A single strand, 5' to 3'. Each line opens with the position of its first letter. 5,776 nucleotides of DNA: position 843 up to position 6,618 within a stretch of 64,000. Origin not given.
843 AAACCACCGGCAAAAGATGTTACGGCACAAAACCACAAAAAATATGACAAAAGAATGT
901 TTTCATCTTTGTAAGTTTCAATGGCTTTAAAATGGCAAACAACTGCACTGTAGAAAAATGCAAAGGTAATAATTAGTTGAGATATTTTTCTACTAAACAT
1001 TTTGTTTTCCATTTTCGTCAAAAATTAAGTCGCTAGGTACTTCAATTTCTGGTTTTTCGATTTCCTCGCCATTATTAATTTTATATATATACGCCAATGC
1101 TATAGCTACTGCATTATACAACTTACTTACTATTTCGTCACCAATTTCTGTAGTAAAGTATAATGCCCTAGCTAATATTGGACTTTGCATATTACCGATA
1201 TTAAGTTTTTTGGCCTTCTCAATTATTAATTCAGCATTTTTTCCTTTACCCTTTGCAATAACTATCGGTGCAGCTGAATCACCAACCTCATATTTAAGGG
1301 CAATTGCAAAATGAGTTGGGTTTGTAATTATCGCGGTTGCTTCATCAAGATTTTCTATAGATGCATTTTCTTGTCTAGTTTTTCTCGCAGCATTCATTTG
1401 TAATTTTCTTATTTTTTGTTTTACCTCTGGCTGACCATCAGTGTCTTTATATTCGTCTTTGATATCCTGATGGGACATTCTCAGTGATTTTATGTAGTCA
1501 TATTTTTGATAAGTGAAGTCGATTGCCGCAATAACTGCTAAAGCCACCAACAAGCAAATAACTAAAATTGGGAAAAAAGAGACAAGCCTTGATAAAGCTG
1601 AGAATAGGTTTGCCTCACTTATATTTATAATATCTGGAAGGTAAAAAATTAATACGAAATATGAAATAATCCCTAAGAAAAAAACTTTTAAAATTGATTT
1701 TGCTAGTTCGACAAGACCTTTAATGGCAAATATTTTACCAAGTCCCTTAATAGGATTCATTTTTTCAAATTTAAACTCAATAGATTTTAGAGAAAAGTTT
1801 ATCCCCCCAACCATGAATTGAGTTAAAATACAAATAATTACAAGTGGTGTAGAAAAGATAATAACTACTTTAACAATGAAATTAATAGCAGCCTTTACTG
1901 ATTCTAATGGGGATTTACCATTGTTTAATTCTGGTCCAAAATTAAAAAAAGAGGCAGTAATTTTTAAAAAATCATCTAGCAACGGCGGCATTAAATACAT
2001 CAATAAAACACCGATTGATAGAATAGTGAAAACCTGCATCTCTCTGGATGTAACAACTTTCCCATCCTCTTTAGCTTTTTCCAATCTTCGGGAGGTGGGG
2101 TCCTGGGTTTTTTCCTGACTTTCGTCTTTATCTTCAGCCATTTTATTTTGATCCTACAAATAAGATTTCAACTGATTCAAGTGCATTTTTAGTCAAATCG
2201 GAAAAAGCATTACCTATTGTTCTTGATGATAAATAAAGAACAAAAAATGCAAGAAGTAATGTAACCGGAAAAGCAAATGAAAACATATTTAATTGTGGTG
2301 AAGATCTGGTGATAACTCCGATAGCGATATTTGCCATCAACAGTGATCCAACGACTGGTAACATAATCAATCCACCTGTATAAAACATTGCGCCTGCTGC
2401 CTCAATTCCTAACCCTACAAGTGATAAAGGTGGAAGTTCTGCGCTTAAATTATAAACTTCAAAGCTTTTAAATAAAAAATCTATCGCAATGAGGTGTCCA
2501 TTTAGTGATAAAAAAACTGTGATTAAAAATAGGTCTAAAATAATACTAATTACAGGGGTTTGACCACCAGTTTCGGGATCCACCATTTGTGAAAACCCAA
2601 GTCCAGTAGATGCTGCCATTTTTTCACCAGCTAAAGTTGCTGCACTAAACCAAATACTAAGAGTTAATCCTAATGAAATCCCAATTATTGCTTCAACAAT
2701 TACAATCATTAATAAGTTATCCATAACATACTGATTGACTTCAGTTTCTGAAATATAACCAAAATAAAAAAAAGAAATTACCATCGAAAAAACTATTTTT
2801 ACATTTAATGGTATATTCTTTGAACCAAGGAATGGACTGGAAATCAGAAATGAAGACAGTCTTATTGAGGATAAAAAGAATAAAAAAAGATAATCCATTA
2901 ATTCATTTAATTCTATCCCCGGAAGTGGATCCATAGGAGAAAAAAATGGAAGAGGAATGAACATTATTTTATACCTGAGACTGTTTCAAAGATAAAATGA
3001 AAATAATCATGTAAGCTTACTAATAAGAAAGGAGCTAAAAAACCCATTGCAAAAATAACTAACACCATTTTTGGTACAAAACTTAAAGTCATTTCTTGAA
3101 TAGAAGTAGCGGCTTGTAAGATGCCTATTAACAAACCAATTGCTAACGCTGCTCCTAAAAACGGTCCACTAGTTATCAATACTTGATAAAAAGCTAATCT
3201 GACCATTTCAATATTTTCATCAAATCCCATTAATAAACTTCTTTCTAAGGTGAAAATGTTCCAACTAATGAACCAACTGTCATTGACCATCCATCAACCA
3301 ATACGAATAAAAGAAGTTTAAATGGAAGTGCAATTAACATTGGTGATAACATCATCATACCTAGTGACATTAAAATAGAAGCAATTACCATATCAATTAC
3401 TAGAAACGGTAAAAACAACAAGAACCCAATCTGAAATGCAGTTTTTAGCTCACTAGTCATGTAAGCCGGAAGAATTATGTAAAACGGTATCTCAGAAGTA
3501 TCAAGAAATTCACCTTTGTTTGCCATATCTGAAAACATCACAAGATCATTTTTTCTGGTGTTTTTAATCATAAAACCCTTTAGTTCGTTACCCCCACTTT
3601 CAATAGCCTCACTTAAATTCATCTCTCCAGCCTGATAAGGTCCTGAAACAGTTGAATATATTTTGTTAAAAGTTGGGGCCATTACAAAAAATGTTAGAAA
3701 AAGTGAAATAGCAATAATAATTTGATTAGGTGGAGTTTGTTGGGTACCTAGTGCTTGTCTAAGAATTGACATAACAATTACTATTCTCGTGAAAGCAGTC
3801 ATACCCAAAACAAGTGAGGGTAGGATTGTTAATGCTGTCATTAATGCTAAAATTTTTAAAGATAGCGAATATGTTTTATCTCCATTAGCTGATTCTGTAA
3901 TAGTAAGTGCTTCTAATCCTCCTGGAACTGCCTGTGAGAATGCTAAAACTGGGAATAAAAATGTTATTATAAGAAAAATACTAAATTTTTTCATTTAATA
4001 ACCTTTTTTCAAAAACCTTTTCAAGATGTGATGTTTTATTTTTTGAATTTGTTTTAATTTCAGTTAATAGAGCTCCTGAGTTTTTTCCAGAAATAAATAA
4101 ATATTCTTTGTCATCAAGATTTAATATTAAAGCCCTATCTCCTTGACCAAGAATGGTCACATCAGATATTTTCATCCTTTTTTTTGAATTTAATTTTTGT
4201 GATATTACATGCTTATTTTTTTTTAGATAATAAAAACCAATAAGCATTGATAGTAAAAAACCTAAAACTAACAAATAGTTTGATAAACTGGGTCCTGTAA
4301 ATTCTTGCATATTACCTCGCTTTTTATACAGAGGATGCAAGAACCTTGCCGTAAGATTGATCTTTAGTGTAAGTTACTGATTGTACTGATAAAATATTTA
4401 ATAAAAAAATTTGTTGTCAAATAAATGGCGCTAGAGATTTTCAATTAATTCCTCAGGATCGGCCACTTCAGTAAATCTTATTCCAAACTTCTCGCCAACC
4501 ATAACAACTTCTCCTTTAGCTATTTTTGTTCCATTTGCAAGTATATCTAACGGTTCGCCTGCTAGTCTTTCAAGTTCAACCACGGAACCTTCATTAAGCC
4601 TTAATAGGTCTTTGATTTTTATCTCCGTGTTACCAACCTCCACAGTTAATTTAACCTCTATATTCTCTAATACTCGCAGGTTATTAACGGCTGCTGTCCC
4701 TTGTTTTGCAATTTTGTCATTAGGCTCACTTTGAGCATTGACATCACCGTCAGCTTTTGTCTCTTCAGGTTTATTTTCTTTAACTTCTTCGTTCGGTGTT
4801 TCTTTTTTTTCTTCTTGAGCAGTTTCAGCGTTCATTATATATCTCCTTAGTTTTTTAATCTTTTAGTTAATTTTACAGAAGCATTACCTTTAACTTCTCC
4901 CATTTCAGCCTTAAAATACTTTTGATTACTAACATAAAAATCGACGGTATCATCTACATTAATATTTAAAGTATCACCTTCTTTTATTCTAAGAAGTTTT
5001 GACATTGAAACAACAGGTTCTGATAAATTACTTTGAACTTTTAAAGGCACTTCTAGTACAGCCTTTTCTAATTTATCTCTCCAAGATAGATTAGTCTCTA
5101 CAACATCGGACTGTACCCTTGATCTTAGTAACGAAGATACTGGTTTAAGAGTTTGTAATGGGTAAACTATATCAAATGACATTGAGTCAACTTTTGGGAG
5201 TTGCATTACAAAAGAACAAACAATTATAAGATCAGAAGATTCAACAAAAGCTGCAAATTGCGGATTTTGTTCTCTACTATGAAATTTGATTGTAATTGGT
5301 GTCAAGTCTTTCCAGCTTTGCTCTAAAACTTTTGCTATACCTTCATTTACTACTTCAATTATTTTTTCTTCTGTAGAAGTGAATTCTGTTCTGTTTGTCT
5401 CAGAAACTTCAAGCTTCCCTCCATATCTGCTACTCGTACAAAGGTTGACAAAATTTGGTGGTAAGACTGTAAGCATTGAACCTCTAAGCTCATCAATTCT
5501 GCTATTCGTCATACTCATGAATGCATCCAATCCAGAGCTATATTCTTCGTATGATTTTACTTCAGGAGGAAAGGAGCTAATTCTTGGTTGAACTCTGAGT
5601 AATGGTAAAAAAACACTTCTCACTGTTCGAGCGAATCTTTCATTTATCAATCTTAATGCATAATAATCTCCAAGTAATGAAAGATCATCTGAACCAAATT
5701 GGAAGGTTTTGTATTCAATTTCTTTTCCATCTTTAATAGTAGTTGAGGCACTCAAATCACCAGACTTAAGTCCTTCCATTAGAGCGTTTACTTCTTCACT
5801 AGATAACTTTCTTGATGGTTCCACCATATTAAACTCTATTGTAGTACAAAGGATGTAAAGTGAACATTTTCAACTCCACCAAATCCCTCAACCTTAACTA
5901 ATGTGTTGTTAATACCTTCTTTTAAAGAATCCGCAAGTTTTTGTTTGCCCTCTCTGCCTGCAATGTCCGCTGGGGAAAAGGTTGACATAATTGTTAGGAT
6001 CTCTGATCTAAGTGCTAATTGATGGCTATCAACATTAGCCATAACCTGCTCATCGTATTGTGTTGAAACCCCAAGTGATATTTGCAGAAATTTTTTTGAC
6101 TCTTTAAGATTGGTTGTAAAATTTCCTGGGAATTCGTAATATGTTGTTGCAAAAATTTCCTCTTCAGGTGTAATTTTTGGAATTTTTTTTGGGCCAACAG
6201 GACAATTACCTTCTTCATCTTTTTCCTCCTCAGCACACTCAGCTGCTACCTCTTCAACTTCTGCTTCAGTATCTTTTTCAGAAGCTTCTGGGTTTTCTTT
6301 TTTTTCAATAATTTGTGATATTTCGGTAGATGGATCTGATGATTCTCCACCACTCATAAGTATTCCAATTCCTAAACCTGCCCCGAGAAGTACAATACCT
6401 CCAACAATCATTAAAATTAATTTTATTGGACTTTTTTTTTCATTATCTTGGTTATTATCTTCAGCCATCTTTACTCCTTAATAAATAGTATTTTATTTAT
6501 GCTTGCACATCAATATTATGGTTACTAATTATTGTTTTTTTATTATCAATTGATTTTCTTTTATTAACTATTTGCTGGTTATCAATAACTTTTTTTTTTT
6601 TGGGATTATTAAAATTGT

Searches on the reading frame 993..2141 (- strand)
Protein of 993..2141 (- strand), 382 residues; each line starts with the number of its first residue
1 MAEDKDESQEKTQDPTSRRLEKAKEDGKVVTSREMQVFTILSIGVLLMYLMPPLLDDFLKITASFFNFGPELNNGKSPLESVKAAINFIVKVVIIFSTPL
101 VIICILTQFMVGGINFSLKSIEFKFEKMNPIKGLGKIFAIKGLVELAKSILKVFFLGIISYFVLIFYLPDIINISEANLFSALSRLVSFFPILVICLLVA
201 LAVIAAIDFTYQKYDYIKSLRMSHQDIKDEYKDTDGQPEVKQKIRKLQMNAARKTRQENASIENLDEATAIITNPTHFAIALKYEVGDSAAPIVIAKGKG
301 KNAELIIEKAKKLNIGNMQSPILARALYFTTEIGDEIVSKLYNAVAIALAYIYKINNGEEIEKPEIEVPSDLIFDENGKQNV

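Call 8: search_protein_families(library=pfam, proteins=[window:993-2141:-], max_evalue=0.001)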
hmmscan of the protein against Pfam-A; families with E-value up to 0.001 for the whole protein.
window:993-2141:- (382 aa): 1 family
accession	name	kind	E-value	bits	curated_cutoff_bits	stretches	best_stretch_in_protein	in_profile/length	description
PF01312.24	Bac_export_2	-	1.6e-100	337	24.4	1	9-352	1-335/335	FlhB HrpN YscU SpaS Family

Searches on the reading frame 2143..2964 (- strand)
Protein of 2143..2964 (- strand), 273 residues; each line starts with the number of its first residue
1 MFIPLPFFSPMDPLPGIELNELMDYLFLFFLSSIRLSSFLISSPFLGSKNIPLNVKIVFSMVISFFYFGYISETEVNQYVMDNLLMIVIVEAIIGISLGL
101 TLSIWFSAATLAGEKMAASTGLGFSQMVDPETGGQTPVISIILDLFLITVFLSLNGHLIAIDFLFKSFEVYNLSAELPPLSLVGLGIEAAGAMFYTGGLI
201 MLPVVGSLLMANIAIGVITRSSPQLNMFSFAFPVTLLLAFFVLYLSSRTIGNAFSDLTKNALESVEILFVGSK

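Call 8: search_protein_families(library=pfam, proteins=[window:2143-2964:-], max_evalue=0.001)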
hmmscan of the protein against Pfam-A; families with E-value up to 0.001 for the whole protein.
window:2143-2964:- (273 aa): 1 family
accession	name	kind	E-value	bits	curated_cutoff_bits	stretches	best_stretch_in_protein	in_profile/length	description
PF01311.25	Bac_export_1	-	1.3e-55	188.9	27.8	1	27-259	2-228/230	Bacterial export proteins, family 1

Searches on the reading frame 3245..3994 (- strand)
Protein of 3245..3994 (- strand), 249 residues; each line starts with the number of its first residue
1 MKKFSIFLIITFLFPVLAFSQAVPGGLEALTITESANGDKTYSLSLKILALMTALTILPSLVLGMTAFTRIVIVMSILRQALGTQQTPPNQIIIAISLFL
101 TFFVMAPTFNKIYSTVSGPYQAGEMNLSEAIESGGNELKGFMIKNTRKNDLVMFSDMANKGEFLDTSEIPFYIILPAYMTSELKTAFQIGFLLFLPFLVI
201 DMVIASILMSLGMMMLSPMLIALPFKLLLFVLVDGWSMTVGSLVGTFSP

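Call 8: search_protein_families(library=pfam, proteins=[window:3245-3994:-], max_evalue=0.001)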
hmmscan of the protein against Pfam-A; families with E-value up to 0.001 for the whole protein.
window:3245-3994:- (249 aa): 1 family
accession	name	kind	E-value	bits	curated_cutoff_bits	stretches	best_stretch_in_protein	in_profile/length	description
PF00813.25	FliP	-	1.9e-77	260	26.9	1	51-243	1-191/191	FliP family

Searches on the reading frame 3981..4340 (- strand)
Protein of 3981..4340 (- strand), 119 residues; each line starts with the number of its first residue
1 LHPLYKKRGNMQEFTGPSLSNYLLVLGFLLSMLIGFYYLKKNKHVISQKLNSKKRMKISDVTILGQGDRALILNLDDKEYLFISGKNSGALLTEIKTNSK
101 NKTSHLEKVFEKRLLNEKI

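Call 8: search_protein_families(library=pfam, proteins=[window:3981-4340:-], max_evalue=0.001)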
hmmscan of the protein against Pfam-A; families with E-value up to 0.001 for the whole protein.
window:3981-4340:- (119 aa): 0 families

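Call 62: search_protein_families(library=pfam, proteins=[window:3981-4340:-], max_evalue=0.01)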
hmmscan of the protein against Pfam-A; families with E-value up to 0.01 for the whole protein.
window:3981-4340:- (119 aa): 1 family
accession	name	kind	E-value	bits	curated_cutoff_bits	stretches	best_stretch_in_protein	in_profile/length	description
PF04347.18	FliO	-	0.0012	19.4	22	1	37-106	1-72/91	Flagellar biosynthesis protein, FliO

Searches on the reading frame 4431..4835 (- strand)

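Call 8: search_protein_families(library=pfam, proteins=[window:4431-4835:-], max_evalue=0.001)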
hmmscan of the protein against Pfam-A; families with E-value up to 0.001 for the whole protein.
window:4431-4835:- (134 aa): 1 family
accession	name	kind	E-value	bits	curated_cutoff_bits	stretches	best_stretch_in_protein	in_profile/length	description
PF01052.25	FliMN_C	-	6.1e-23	81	23.8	1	56-125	3-72/73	Type III flagellar switch regulator (C-ring) FliN C-term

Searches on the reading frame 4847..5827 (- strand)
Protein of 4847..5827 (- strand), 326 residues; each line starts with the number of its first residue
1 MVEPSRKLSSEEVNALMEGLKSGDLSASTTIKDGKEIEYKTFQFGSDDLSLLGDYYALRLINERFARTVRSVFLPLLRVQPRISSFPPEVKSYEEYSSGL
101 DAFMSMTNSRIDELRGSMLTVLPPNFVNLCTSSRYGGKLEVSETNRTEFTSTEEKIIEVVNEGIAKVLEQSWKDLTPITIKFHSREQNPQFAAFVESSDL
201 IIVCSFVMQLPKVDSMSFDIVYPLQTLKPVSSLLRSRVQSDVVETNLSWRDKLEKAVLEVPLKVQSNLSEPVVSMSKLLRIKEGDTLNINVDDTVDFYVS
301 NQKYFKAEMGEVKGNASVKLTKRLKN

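Call 8: search_protein_families(library=pfam, proteins=[window:4847-5827:-], max_evalue=0.001)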
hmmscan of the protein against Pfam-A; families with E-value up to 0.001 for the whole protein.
window:4847-5827:- (326 aa): 2 families
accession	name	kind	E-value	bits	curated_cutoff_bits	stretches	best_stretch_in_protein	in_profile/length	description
PF02154.20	FliM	-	2.4e-23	83.5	27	1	57-234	16-192/192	Flagellar motor switch protein FliM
PF01052.25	FliMN_C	-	6.2e-13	48.9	23.8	1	256-324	2-72/73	Type III flagellar switch regulator (C-ring) FliN C-term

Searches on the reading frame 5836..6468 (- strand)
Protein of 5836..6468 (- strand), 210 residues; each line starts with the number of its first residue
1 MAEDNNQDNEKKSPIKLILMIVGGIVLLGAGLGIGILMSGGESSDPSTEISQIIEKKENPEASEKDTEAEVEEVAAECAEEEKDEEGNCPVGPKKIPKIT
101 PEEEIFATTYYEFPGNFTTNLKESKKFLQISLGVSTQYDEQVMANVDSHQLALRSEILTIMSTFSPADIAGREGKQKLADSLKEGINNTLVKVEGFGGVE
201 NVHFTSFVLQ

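Call 8: search_protein_families(library=pfam, proteins=[window:5836-6468:-], max_evalue=0.001)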
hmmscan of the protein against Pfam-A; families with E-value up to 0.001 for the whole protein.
window:5836-6468:- (210 aa): 1 family
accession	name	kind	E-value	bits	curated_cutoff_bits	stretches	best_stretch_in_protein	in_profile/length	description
PF03748.19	FliL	-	4.7e-20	72.5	24.6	1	110-210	1-103/103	Flagellar basal body-associated protein FliL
